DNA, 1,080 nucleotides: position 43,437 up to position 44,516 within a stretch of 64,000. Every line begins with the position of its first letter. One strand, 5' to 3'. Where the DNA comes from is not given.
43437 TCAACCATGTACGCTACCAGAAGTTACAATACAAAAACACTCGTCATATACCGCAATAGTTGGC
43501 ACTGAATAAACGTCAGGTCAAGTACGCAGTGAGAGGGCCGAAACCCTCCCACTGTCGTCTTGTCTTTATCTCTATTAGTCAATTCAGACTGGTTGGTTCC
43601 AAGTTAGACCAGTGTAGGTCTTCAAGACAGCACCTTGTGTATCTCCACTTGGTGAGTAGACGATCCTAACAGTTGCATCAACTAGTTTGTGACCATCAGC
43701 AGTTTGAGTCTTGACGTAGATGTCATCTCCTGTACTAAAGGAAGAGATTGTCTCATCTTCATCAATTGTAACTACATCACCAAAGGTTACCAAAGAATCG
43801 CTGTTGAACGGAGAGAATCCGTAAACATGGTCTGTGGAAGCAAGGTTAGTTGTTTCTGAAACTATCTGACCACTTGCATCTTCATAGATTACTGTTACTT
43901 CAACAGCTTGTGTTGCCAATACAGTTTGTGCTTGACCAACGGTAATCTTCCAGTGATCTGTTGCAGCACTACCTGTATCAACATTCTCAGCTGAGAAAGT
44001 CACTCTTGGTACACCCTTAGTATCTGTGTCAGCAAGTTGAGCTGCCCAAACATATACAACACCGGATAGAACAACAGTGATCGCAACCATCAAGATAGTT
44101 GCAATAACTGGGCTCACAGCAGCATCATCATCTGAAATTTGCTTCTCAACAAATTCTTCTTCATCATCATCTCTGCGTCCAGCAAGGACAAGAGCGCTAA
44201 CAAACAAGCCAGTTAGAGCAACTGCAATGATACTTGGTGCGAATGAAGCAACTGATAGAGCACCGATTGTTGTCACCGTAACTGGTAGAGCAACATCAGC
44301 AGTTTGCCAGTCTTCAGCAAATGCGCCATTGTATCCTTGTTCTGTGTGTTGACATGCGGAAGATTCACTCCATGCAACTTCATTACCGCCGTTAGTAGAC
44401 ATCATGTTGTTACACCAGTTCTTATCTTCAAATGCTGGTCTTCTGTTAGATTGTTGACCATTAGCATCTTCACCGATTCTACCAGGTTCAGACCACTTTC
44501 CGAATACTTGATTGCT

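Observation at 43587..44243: Giant 5514-aa adhesin-like protein fused in frame to an archaeal type IV pilin-like module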

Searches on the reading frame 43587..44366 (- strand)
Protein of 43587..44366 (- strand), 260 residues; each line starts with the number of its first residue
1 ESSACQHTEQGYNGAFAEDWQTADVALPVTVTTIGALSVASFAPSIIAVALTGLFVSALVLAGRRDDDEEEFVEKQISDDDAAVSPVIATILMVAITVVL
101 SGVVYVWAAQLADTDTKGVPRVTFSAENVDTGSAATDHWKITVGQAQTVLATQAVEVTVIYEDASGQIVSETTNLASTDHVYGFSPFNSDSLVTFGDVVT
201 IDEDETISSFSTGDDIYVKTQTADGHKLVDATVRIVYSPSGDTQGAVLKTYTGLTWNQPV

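Call 5: search_protein_families(library=pfam, proteins=[window:43587-44366:-], max_evalue=10)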
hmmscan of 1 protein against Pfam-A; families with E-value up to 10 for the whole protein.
window:43587-44366:- (260 aa): 3 families
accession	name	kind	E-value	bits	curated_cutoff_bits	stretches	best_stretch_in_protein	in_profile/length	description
PF07790.16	Pilin_N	-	3.6e-08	34.6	25.2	1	83-132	2-49/78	Archaeal Type IV pilin, N-terminal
PF11992.13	TgpA_N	-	0.01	15.3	30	1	25-133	105-210/333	TgpA N-terminal domain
PF02516.20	STT3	-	0.091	12.7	24.5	1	25-153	176-288/405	Oligosaccharyl transferase STT3, N-terminal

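Call 6: search_protein_families(library=ncbifam, proteins=[window:43587-44366:-], max_evalue=10)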
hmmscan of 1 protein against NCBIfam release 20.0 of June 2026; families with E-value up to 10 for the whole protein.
window:43587-44366:- (260 aa): 4 families
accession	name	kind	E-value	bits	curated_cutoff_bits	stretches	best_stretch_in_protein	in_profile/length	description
TIGR02537.2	arch_flag_Nterm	domain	5.3e-10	38.6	20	1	83-111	4-32/33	archaellin/type IV pilin N-terminal domain-containing protein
NF046073.1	UpsA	equivalog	1.6e-05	25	130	1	83-117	3-37/136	pilin subunit UpsA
NF010125.0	PRK13602.1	equivalog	0.015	15.6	113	1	140-181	11-54/82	50S ribosomal protein L7ae-like protein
NF007660.0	PRK10332.1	equivalog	0.2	12.1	86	1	87-160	17-87/107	prepilin-type N-terminal cleavage/methylation domain-containing protein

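Call 8: find_homologous_proteins(query=window:43587-44366:-, max_evalue=0.001)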
Query window:43587-44366:- (260 aa): 1562 proteins with E <= 0.001 among 6241 candidates; the best 120 are listed.
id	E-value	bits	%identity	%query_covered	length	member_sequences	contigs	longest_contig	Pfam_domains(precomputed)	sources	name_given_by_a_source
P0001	1.1e-131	456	83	100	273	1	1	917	PF07790.17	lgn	-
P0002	1.9e-125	435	80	100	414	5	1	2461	PF07790.17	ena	-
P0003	3.9e-125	434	79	100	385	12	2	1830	PF07790.17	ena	-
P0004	7.2e-124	430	78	98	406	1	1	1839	PF07790.17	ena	-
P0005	2.7e-121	422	87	90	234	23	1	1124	PF07790.17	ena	-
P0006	4.6e-117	408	77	100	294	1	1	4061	PF07790.17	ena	-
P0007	6.9e-106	371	72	98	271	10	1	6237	PF07790.17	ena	-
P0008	5.9e-97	342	79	80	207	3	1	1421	PF07790.17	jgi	jgi:flagellin-like protein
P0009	1.4e-95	338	79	78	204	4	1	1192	PF07790.17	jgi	jgi:flagellin-like protein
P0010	7.1e-95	335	76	80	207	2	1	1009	PF07790.17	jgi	jgi:flagellin-like protein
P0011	3.0e-94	333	78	80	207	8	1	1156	PF07790.17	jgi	jgi:flagellin-like protein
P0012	2.1e-93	330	78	80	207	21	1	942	PF07790.17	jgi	jgi:flagellin-like protein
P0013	3.4e-87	310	61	99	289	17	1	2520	PF07790.17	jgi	jgi:flagellin-like protein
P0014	2.5e-84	301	85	65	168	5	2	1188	-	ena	-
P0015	5.7e-78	280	71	77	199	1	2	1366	PF07790.17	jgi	jgi:flagellin-like protein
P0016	2.7e-75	271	56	97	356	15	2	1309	PF07790.17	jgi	jgi:flagellin-like protein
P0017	4.3e-75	271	64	83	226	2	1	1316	PF07790.17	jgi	jgi:flagellin-like protein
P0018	5.1e-75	270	57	98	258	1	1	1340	PF07790.17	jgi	jgi:flagellin-like protein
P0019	1.4e-74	269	73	70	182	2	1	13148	PF07790.17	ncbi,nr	ncbi:MAG: hypothetical protein CMA30_01480 [Euryarchaeota archaeon]|nr:hypothetical protein [Euryarc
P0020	1.3e-73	266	59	87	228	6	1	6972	PF07790.17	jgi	jgi:flagellin-like protein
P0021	1.1e-72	263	55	98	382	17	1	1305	PF07790.17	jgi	jgi:flagellin-like protein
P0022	1.0e-71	259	57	98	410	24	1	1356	PF07790.17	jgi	jgi:flagellin-like protein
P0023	1.2e-71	259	55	98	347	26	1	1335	PF07790.17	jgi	jgi:flagellin-like protein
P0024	3.0e-71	258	55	98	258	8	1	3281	PF07790.17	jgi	jgi:flagellin-like protein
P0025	2.6e-69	252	59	85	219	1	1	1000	PF07790.17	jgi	jgi:flagellin-like protein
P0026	1.3e-68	249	60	85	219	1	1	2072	PF07790.17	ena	-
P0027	2.2e-68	249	54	89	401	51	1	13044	PF07790.17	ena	-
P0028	6.6e-68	247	55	98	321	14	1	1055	PF07790.17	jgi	jgi:flagellin-like protein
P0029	3.1e-67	245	54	97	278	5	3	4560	PF07790.17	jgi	jgi:flagellin-like protein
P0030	3.5e-67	245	65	77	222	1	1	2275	PF07790.17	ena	-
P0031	3.8e-67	245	51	98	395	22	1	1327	PF07790.17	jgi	jgi:flagellin-like protein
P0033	1.3e-66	243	55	90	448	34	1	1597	PF07790.17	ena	-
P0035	7.2e-66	240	56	89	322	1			PF07790.17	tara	tara:strand:- start:133 stop:1101 length:969 start_codon:yes stop_codon:yes gene_type:complete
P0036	2.2e-65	239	54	93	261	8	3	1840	PF07790.17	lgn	-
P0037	9.1e-65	237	59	81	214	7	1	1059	PF07790.17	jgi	jgi:flagellin-like protein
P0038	2.1e-63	232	55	88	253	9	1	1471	PF07790.17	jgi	jgi:flagellin-like protein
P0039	1.7e-60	223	55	81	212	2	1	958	PF07790.17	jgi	jgi:flagellin-like protein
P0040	2.1e-60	222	48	98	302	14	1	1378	PF07790.17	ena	-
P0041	6.5e-60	221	56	78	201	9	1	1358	PF07790.17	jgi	jgi:flagellin-like protein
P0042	7.1e-59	217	52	89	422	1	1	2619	PF07790.17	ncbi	-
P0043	7.7e-59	217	53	88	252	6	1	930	PF07790.17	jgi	-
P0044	1.4e-58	217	47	98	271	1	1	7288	PF07790.17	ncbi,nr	ncbi:MAG: type IV pilin, partial [Candidatus Thermoplasmatota archaeon]|nr:type IV pilin [Candidatus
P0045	1.5e-58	216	54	85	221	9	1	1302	PF07790.17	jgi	jgi:flagellin-like protein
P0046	5.5e-58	215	52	88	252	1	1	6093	PF07790.17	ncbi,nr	ncbi:MAG: hypothetical protein CL992_02655 [Euryarchaeota archaeon]|nr:hypothetical protein [Euryarc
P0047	8.1e-58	214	55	82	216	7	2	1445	PF07790.17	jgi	jgi:flagellin-like protein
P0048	1.8e-57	213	48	98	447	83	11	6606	PF07790.17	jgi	jgi:flagellin-like protein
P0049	8.3e-57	211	48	98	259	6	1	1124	PF07790.17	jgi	jgi:flagellin-like protein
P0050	3.5e-56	209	54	88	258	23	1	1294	PF07790.17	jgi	jgi:flagellin-like protein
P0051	1.3e-55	207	54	88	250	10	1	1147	PF07790.17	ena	-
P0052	1.5e-55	207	53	88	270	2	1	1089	PF07790.17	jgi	jgi:flagellin-like protein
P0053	1.7e-55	206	52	85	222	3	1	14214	PF07790.17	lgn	-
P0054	4.3e-55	205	55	87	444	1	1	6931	PF07790.17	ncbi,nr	ncbi:MAG: type IV pilin [Candidatus Poseidoniales archaeon]|nr:MAG: type IV pilin [Candidatus Poseid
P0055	5.4e-54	201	52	87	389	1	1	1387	PF07790.17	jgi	jgi:flagellin-like protein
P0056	2.1e-53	200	53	87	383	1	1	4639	PF07790.17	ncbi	-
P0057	7.5e-53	198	51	88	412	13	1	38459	PF07790.17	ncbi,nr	ncbi:MAG: hypothetical protein CM15mP71_4550 [Candidatus Poseidoniales archaeon]|nr:MAG: hypothetica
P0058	7.7e-53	198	55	70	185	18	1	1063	PF07790.17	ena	-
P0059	1.2e-52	197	53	80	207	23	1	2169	PF07790.17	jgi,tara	jgi:flagellin-like protein|tara:strand:- start:112 stop:735 length:624 start_codon:yes stop_codon:ye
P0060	3.3e-52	196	51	86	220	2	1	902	PF07790.17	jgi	jgi:flagellin-like protein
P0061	4.3e-52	195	57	68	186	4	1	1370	PF07790.17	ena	-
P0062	4.5e-52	195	55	69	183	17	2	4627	PF07790.17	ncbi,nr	ncbi:MAG: type IV pilin [Euryarchaeota archaeon]|nr:type IV pilin [Euryarchaeota archaeon] MBT561838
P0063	1.6e-51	193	51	87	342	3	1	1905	PF07790.17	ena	-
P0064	3.4e-51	192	55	70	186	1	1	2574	PF07790.17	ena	-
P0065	4.6e-51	192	52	88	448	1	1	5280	PF07790.17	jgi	jgi:flagellin-like protein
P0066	1.0e-50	191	65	57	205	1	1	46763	PF07790.17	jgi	jgi:flagellin-like protein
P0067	1.1e-50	191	54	71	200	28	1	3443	PF07790.17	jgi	-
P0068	1.4e-50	190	51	87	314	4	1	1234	PF07790.17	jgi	jgi:flagellin-like protein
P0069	1.6e-50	190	53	71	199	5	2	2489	PF07790.17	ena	-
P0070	1.7e-50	190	55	70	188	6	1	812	PF07790.17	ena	-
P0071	3.0e-50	189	54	71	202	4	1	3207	PF07790.17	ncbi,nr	ncbi:MAG: archaellin/type IV pilin N-terminal domain-containing protein, partial [Candidatus Thermop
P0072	5.5e-50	188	50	87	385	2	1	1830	PF07790.17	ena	-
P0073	1.2e-49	187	49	87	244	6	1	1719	PF07790.17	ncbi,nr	ncbi:MAG TPA: type IV pilin, partial [Candidatus Thalassarchaeaceae archaeon]|nr:type IV pilin [Cand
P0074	9.2e-49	184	48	87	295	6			PF07790.17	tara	tara:strand:- start:65 stop:952 length:888 start_codon:yes stop_codon:yes gene_type:complete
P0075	2.0e-48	183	46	87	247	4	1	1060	PF07790.17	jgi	jgi:flagellin-like protein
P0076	3.0e-48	183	51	78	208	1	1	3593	PF07790.17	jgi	-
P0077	6.5e-48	182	46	87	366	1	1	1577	PF07790.17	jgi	jgi:flagellin-like protein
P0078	3.9e-47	179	55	68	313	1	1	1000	PF07790.17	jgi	jgi:flagellin-like protein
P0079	4.6e-47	179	46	86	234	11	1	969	PF07790.17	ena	-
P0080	7.0e-46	175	53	76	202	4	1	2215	PF07790.17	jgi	jgi:flagellin-like protein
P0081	7.9e-46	175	53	77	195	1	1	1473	PF07790.17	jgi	jgi:flagellin-like protein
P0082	3.8e-45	173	55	68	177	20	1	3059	PF07790.17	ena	-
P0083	6.8e-44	168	53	68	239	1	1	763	PF07790.17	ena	-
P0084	2.7e-43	166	56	67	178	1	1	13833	PF07790.17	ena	-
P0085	1.4e-42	164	47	88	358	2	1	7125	PF07790.17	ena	-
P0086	1.7e-42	164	44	90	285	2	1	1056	PF07790.17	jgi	-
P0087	2.8e-42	163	54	68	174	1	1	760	PF07790.17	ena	-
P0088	9.3e-42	161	52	68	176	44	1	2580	PF07790.17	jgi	jgi:flagellin-like protein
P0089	2.2e-41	160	57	69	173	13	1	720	PF07790.17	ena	-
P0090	9.1e-41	158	52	68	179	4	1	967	PF07790.17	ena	-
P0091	1.6e-40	157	46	88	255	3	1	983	PF07790.17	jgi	jgi:flagellin-like protein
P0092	4.8e-40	156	60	59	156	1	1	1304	PF07790.17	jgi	-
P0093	6.7e-40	155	45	77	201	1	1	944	PF07790.17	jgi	-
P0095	2.2e-38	150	54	67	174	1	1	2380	PF07790.17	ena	-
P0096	7.7e-38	149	52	67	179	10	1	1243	PF07790.17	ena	-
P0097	9.0e-38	148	50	68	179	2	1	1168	PF07790.17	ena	-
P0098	2.4e-34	137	42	80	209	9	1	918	PF07790.17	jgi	jgi:flagellin-like protein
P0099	1.2e-33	135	43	80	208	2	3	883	PF07790.17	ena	-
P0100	3.0e-33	134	57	52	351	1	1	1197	PF07790.17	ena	-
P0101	2.1e-32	131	41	80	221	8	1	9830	PF07790.17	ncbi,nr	ncbi:MAG: hypothetical protein CMA27_03610, partial [Euryarchaeota archaeon]|nr:hypothetical protein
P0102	9.1e-32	129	43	76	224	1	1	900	PF07790.17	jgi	-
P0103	2.8e-29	121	58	46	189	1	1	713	PF07790.17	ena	-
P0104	1.5e-28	118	43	68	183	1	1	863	PF07790.17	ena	-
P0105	5.0e-25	107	65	35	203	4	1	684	PF07790.17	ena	-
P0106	6.0e-24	103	40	69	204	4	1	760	PF07790.17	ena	-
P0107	1.5e-22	99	44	62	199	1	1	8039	PF07790.17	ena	-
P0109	1.5e-17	82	35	78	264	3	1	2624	PF07790.17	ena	-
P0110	2.0e-15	75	43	45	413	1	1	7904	PF07790.17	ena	-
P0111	2.8e-11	62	38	58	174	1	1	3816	PF07790.17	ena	-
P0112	3.3e-11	61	40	58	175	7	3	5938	PF07790.17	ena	-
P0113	8.5e-11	60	39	55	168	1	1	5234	PF07790.17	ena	-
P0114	1.5e-10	59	39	50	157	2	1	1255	PF07790.17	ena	-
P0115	1.7e-10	59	38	58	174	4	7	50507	PF07790.17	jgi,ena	-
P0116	2.3e-10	59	38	58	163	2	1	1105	PF07790.17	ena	-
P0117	3.0e-10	58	36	58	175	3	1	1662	PF07790.17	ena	-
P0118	3.0e-10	58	35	62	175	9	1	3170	PF07790.17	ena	-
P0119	3.1e-10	58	39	52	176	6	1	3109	PF07790.17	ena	-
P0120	3.5e-10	58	35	62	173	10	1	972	PF07790.17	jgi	jgi:flagellin-like protein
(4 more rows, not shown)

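Call 11: find_encoding_contigs(protein=P0019, flank=10000, max_places=3)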
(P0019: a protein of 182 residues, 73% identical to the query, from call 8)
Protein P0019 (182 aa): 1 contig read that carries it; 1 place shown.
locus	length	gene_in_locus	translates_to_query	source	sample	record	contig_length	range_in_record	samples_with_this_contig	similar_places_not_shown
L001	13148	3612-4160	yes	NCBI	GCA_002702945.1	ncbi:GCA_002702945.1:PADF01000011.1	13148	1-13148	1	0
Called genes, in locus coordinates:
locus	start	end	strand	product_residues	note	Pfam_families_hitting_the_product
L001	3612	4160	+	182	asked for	PF07790:Pilin_N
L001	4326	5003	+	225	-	-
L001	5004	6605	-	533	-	-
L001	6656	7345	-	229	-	PF02464:CinA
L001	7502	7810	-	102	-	-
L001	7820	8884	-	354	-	-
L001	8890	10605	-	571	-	-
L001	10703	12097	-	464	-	PF01145:Band_7, PF15975:Flot (weak)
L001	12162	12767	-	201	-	-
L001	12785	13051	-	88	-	-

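Call 12: find_encoding_contigs(protein=P0084, flank=10000, max_places=3)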
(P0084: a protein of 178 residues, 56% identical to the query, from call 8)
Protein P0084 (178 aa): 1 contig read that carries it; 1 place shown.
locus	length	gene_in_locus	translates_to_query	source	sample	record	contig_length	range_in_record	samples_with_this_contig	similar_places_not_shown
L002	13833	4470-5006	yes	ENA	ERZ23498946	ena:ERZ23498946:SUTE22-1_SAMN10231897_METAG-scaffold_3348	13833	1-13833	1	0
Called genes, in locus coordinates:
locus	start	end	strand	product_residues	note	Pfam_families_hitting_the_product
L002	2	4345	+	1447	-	?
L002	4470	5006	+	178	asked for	PF07790:Pilin_N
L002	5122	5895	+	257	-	PF00702:Hydrolase, PF12710:HAD, PF13419:HAD_2 (faint)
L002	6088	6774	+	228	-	PF02464:CinA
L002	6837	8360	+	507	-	PF00149:Metallophos, PF04042:DNA_pol_E_B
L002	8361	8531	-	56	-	-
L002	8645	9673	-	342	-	PF26356:Pelota_N, PF03465:eRF1_3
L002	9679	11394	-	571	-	PF01268:FTHFS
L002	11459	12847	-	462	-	PF01145:Band_7, PF15975:Flot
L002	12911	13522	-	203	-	-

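Call 26: find_encoding_contigs(protein=P0115, flank=10000, max_places=3)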
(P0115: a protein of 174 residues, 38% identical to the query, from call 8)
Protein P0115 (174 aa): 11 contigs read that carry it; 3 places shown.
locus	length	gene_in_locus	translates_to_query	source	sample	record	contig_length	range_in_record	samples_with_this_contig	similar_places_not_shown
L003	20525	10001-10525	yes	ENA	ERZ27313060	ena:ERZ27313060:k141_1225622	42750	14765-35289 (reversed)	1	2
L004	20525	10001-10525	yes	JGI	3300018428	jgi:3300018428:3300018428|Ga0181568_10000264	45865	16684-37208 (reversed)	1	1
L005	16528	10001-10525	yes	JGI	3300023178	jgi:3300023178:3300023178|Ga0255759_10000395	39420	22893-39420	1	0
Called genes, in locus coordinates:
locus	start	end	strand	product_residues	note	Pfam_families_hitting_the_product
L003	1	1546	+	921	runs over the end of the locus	PF28598:PDH_E1_N (weak), PF00456:Transketolase_N (weak), PF17831:PDH_E1_M, PF22613:Transketolase_C_1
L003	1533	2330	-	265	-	PF01522:Polysacc_deac_1 (weak)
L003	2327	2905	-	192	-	PF13302:Acetyltransf_3, PF00583:Acetyltransf_1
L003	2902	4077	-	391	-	-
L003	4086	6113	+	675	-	PF21138:SMUBP-2_HCS1_1B (weak), PF13086:AAA_11, PF13245:AAA_19, PF13604:AAA_30, PF01443:Viral_helicase1 (faint), PF13087:AAA_12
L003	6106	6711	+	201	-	PF06271:RDD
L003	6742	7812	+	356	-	-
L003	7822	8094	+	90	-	-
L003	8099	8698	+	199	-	PF01300:Sua5_yciO_yrdC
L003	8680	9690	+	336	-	PF00557:Peptidase_M24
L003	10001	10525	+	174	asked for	PF07790:Pilin_N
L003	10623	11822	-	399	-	PF13506:Glyco_transf_21 (weak), PF00535:Glycos_transf_2, PF13641:Glyco_tranf_2_3, PF13632:Glyco_trans_2_3 (weak)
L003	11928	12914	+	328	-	PF20706:GT4-conflict, PF00534:Glycos_transf_1, PF13692:Glyco_trans_1_4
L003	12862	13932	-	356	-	PF13439:Glyco_transf_4 (faint), PF13692:Glyco_trans_1_4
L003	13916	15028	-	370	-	PF13692:Glyco_trans_1_4 (weak)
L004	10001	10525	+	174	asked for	PF07790:Pilin_N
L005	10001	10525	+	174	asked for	PF07790:Pilin_N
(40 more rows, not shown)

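Call 27: find_encoding_contigs(protein=P0057, flank=10000, max_places=2)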
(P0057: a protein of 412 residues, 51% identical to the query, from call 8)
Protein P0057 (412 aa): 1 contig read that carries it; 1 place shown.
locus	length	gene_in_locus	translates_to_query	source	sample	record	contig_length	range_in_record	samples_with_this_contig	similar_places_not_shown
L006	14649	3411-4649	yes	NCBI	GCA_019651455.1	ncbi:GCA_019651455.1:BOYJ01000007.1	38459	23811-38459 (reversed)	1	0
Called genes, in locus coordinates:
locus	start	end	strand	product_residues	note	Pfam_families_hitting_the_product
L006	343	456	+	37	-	-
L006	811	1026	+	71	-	-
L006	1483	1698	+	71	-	-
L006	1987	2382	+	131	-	-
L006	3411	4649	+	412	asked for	PF07790:Pilin_N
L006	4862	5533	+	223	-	PF00702:Hydrolase, PF12710:HAD, PF13419:HAD_2 (faint)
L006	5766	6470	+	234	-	PF02464:CinA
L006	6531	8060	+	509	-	PF00149:Metallophos, PF04042:DNA_pol_E_B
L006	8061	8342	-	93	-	-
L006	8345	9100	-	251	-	PF03465:eRF1_3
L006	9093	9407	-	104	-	PF26356:Pelota_N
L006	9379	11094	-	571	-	PF01268:FTHFS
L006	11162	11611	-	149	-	PF15975:Flot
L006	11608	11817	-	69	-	-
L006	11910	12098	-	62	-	PF01145:Band_7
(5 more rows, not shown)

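Call 31: search_protein_representatives(protein=window:43587-44366:-)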
Query: 260 residues. Proteins with E-value up to 0.001 (for the whole library): 529; up to 1e-10: 38; up to 1e-30: 22. The best 150 are listed.
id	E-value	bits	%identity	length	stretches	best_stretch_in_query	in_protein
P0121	1.0e-87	310.1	63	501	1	4-260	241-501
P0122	5.6e-77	275.0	63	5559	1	4-260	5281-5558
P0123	1.2e-66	241.2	58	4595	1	7-258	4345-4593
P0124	7.5e-61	222.3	52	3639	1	17-259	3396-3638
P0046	1.8e-58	214.5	51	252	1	23-254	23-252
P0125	1.6e-53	198.3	48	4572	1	18-258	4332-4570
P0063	5.0e-52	193.4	53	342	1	25-252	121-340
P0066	3.2e-51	190.7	64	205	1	47-195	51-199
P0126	3.5e-51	190.6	47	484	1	25-254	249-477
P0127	9.3e-51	189.2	51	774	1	23-250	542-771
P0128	1.8e-50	188.3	51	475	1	21-250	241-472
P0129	2.6e-48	181.2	49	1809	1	26-251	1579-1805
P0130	1.0e-43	166.2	48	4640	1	25-253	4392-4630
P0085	4.4e-43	164.1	49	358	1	22-254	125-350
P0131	7.2e-43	163.4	49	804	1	22-253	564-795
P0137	7.5e-30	120.8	39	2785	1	23-239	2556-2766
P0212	3.8e-07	46.5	42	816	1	34-118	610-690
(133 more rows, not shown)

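Call 35: predict_structure(alignment_id=A1)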
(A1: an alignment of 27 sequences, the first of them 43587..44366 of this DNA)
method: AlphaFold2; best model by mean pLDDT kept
length: 260 residues; sequences in the alignment: 27
mean_pLDDT: 78.0   pTM: 0.61
mean pLDDT of the five models: 78.0, 74.7, 74.5, 71.5, 70.5
residues with pLDDT >= 90: 110; 70-90: 70; 50-70: 47; < 50: 33
segments of 3 or more residues with pLDDT < 50: 6-14, 30-33, 35-41, 76-81
pLDDT, mean of each block of 10 residues (from residue 1): 45 49 51 46 61 75 61 51 69 89 79 61 95 92 92 95 97 92 91 91 82 96 94 94 87 92
secondary structure, 60 per line:
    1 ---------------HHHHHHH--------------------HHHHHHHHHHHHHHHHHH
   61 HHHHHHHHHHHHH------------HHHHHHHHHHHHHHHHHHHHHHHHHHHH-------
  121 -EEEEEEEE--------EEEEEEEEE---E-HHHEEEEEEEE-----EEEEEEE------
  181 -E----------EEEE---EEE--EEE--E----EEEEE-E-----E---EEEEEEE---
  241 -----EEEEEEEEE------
elements in order: H16-22 H43-73 H86-113 E122-129 E138-146 E155-162 E168-174 E193-196 E200-202 E205-207 E215-219 E231-237 E246-254
